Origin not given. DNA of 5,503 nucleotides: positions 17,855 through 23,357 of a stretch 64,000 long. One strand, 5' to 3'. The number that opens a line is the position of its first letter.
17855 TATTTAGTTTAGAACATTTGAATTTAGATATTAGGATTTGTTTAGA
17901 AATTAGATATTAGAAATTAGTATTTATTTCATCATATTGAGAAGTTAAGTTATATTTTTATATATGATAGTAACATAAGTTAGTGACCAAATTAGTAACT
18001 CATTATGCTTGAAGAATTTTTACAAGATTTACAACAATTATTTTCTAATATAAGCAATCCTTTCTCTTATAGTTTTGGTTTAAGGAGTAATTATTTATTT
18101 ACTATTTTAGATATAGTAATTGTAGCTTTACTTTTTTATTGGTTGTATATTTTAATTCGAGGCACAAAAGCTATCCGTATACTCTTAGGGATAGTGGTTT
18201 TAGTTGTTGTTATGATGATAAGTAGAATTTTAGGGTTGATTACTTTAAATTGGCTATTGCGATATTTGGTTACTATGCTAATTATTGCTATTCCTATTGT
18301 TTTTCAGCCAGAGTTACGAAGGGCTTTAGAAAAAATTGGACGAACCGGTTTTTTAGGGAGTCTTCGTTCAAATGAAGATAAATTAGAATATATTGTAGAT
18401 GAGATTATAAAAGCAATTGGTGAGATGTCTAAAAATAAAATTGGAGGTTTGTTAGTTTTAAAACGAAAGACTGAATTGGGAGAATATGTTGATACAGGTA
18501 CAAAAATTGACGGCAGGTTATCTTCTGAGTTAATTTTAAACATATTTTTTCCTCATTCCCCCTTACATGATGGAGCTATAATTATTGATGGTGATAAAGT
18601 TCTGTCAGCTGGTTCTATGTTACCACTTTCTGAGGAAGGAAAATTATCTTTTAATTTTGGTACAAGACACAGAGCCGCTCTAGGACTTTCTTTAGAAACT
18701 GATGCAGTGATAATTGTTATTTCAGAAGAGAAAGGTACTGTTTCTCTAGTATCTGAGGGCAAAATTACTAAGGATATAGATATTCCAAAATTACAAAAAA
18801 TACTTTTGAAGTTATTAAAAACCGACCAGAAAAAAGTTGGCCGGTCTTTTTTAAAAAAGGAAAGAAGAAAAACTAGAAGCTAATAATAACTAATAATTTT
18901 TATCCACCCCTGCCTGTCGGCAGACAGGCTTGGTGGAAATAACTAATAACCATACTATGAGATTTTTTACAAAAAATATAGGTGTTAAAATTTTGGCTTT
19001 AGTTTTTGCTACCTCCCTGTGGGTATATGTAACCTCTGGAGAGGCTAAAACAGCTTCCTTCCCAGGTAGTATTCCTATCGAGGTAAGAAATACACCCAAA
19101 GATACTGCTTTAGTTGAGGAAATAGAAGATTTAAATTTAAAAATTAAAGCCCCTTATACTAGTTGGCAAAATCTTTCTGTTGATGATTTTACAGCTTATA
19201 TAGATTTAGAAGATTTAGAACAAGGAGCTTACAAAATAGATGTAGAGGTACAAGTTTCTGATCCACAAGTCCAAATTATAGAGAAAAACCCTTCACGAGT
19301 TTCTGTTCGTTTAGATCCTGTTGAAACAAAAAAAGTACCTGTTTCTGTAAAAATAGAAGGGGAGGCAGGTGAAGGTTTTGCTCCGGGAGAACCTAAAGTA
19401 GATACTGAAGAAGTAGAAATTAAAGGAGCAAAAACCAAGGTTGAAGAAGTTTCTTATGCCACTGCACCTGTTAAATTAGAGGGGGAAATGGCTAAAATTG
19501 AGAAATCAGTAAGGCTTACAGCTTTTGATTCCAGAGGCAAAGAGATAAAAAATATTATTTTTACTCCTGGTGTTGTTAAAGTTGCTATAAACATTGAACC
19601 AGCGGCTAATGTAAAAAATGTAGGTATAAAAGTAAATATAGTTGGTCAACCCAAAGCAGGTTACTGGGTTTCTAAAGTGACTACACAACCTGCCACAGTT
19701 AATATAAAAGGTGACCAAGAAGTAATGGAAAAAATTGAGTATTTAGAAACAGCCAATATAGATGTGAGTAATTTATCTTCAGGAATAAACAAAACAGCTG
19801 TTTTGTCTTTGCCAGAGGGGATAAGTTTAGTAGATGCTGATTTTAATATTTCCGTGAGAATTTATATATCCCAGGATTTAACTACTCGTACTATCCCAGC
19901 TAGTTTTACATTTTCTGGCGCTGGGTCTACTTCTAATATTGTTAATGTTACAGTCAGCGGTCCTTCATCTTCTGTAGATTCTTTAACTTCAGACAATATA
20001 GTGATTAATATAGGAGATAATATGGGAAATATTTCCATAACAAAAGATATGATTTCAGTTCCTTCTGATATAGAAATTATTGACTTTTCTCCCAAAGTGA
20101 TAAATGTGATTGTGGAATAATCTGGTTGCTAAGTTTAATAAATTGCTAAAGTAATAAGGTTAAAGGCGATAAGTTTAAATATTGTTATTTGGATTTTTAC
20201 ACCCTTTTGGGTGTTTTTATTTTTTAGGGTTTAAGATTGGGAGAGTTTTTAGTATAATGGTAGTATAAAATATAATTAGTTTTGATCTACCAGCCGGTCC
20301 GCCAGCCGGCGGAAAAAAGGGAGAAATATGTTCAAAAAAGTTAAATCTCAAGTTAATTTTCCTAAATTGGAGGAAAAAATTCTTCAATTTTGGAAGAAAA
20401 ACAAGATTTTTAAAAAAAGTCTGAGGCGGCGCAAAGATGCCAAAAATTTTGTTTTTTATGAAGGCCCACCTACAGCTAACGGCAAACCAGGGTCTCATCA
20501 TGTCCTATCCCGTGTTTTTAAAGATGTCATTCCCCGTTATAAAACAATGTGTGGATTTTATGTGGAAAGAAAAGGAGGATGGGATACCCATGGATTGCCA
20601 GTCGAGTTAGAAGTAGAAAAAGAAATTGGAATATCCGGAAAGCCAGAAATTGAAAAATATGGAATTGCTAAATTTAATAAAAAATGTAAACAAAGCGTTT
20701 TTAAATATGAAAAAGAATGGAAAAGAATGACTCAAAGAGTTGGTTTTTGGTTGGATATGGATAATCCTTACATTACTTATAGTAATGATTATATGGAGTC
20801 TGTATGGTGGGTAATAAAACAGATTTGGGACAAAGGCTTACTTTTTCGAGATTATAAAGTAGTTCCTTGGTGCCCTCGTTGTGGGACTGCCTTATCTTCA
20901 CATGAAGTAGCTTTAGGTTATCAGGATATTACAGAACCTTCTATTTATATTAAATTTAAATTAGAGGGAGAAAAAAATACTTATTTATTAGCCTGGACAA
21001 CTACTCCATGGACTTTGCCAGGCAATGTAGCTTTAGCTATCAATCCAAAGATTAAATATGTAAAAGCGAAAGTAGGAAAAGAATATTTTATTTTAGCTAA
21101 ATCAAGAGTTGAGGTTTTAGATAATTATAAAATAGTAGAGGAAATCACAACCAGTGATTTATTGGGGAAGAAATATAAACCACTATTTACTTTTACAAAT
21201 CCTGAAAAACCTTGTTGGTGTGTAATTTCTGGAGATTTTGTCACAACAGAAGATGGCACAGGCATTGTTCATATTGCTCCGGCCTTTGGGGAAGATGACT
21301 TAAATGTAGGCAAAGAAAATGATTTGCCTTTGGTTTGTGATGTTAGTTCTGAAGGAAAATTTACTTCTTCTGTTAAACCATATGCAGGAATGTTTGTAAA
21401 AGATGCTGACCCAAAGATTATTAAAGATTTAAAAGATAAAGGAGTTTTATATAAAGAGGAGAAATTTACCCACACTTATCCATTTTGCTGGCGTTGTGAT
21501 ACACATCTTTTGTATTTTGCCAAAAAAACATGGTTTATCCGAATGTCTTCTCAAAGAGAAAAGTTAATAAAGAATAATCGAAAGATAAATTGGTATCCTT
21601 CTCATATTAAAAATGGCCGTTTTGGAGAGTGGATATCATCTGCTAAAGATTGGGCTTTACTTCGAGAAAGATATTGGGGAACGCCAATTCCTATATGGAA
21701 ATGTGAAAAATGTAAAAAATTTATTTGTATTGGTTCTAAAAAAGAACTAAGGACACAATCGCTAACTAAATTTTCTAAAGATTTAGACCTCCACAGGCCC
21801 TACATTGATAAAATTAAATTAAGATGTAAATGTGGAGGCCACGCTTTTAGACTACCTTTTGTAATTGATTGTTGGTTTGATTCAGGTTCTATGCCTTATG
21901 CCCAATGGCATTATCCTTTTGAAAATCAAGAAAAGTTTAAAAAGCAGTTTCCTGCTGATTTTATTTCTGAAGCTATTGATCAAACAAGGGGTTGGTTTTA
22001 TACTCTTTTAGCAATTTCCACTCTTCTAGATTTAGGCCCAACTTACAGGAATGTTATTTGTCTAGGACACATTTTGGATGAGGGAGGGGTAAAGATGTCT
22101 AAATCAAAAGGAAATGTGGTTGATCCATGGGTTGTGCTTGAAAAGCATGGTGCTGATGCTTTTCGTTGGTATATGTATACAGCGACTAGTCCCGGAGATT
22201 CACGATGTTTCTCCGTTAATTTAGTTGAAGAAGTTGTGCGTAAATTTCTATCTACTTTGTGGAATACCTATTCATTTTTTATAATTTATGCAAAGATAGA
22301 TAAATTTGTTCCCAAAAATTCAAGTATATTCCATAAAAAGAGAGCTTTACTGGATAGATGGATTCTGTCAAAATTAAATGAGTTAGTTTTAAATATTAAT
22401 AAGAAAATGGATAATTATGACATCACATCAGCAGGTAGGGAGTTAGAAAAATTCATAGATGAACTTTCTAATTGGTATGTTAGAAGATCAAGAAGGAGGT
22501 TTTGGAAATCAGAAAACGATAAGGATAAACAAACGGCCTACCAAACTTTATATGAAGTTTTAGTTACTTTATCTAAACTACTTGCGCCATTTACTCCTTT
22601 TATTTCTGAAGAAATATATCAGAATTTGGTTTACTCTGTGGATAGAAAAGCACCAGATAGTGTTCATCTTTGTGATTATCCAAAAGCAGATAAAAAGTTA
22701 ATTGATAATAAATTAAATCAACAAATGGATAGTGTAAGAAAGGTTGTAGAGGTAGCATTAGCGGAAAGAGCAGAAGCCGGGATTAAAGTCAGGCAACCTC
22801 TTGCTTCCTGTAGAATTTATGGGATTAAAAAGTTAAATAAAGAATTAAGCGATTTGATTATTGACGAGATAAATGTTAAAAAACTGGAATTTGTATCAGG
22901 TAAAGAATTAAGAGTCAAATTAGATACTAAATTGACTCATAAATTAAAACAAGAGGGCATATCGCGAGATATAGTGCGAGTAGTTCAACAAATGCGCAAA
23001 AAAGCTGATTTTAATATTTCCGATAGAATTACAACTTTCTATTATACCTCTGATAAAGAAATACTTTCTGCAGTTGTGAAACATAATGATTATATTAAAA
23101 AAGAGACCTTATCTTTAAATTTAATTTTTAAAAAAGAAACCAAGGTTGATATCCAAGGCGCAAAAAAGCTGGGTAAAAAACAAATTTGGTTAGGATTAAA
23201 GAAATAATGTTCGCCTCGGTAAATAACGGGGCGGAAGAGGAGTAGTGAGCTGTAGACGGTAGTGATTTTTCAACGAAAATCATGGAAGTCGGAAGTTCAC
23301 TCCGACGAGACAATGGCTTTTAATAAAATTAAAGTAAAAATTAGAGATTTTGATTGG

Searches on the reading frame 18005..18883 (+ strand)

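Call 94: search_protein_families(library=pfam, proteins=[window:18005-18883:+], max_evalue=0.0001)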
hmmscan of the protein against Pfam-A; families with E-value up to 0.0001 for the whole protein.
window:18005-18883:+ (292 aa): 2 families
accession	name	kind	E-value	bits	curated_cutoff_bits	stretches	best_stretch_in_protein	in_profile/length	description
PF02457.21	DAC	-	2.5e-40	137.2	27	1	136-253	2-118/119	DisA bacterial checkpoint controller nucleotide-binding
PF19293.4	CdaA_N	-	1.3e-07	32.1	23.8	1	34-103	10-80/81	CdaA N-terminal transmembrane domain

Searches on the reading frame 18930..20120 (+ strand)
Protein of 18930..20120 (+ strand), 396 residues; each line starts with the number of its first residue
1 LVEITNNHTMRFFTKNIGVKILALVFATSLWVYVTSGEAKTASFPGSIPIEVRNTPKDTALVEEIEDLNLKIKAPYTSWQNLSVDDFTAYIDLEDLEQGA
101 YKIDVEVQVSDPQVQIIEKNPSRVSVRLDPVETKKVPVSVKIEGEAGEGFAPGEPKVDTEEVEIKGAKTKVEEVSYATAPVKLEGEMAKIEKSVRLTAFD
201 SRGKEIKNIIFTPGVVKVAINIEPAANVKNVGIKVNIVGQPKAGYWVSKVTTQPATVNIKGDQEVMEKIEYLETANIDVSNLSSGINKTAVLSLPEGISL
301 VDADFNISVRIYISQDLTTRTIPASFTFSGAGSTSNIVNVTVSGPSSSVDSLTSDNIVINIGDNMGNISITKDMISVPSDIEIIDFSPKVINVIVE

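Call 94: search_protein_families(library=pfam, proteins=[window:18930-20120:+], max_evalue=0.0001)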
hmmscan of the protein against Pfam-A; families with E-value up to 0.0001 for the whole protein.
window:18930-20120:+ (396 aa): 1 family
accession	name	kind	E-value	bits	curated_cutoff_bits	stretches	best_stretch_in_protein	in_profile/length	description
PF07949.17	YbbR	-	3.4e-33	114.3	22.3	3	233-310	3-80/81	YbbR-like protein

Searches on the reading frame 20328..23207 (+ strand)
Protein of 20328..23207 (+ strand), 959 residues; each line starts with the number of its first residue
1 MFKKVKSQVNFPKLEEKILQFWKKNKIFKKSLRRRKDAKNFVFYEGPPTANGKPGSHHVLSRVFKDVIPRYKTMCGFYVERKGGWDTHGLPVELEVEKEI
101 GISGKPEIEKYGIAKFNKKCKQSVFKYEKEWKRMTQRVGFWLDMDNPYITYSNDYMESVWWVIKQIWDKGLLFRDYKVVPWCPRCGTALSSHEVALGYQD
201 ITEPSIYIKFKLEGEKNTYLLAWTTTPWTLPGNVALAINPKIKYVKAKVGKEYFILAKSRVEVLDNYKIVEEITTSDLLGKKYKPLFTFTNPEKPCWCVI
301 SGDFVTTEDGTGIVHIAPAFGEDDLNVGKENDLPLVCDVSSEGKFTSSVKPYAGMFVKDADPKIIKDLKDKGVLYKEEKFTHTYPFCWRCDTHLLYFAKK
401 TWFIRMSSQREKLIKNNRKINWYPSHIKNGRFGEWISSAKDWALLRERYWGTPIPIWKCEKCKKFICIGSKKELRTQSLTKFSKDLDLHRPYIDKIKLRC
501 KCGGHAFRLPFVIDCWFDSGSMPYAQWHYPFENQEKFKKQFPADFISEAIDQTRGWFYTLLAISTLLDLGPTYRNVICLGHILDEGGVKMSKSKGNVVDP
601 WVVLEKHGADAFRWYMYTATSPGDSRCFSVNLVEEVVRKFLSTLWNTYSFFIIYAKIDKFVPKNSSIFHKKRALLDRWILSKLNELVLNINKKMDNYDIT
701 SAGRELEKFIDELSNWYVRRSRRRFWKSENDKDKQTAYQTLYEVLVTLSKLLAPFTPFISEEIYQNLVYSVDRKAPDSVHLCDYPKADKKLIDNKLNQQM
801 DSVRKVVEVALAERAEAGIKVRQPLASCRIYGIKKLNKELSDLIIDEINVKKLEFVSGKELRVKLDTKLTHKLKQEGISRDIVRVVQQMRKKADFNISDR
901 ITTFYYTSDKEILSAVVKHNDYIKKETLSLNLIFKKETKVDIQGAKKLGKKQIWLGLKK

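Call 57: search_protein_families(library=pfam, proteins=[window:20328-23207:+], max_evalue=0.001)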
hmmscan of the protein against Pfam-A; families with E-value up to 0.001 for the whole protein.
window:20328-23207:+ (959 aa): 4 families
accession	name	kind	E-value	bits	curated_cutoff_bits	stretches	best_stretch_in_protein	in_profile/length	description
PF00133.28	tRNA-synt_1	-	4.2e-125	418.2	22.7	1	17-622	1-408/414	tRNA synthetases class I (I, L, M and V)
PF08264.19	Anticodon_1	-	1.7e-37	129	25.1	1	676-825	1-144/148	Anticodon-binding domain of tRNA ligase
PF19302.4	DUF5915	-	1.9e-24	86.7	27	1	786-942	28-183/195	Domain of unknown function (DUF5915)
PF09334.17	tRNA-synt_1g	-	7.2e-14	51.8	20.1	1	556-636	294-375/391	tRNA synthetases class I (M)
